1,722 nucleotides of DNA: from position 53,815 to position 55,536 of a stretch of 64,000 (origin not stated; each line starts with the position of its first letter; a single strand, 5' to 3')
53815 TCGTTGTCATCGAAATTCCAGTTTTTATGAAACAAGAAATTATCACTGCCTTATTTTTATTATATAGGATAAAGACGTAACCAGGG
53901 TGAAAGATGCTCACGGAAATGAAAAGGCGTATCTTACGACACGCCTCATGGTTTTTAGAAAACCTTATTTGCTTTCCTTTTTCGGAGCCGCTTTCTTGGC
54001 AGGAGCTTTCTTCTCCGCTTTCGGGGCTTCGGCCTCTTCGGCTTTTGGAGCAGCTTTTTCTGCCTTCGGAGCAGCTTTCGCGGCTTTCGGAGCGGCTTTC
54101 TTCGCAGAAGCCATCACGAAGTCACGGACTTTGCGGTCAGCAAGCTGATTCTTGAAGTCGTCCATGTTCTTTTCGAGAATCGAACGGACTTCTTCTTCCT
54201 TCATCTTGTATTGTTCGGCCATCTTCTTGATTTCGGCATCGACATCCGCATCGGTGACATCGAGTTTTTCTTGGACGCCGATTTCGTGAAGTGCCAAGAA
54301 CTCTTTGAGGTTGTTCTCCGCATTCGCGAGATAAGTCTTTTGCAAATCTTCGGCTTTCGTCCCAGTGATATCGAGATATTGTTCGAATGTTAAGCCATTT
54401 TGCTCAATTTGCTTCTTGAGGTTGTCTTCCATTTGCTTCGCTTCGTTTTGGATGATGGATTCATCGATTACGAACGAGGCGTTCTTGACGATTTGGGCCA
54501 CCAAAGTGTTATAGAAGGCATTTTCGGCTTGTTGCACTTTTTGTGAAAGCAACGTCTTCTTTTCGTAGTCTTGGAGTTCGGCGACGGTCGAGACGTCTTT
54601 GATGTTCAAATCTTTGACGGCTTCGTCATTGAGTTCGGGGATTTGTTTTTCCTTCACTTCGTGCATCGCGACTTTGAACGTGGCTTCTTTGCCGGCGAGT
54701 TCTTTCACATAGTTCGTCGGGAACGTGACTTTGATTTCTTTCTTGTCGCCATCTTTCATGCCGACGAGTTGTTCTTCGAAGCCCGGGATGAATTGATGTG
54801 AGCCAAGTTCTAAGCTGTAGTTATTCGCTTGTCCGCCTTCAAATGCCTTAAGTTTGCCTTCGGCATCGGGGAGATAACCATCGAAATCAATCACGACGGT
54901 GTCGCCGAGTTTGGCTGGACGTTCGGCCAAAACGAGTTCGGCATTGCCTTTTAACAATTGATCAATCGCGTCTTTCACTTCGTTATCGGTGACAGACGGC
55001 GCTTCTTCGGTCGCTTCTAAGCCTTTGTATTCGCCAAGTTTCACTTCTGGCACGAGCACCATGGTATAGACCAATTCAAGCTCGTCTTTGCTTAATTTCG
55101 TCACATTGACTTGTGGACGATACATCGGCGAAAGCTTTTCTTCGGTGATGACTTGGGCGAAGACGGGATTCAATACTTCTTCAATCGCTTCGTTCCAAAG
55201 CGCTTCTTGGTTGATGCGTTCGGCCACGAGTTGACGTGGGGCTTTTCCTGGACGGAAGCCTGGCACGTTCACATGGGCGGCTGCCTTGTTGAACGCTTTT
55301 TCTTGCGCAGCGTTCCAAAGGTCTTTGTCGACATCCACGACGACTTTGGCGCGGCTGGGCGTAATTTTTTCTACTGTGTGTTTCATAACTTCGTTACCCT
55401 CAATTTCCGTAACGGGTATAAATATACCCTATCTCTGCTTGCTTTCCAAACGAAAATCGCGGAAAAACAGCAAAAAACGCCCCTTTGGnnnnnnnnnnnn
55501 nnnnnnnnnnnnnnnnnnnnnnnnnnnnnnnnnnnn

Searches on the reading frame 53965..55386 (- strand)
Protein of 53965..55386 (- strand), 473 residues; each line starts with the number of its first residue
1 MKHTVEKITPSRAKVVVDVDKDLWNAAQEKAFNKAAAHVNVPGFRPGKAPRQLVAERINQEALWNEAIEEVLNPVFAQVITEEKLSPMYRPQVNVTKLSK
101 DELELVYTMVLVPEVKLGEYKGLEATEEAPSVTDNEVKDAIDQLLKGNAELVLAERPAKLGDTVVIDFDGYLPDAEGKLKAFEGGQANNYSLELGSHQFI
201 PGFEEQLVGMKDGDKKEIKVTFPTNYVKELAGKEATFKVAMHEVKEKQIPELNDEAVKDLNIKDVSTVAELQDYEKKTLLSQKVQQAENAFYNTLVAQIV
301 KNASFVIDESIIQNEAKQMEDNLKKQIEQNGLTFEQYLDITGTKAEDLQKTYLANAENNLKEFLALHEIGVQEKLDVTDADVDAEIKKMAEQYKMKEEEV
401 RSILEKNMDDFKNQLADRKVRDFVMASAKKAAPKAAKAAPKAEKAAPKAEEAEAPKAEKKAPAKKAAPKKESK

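Call 53: search_protein_families(library=pfam, proteins=[window:53965-55386:-], max_evalue=0.001)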
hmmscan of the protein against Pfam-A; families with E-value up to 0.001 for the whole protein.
window:53965-55386:- (473 aa): 3 families
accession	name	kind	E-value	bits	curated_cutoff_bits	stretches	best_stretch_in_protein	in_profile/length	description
PF05697.18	Trigger_N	-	1.4e-37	129.6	22.2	1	1-144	1-144/144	Bacterial trigger factor protein (TF)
PF05698.19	Trigger_C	-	5.1e-26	92.1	22.7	1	267-425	1-161/162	Bacterial trigger factor protein (TF) C-terminus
PF00254.34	FKBP_C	-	3.2e-15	56.6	21.1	1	156-240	3-92/94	FKBP-type peptidyl-prolyl cis-trans isomerase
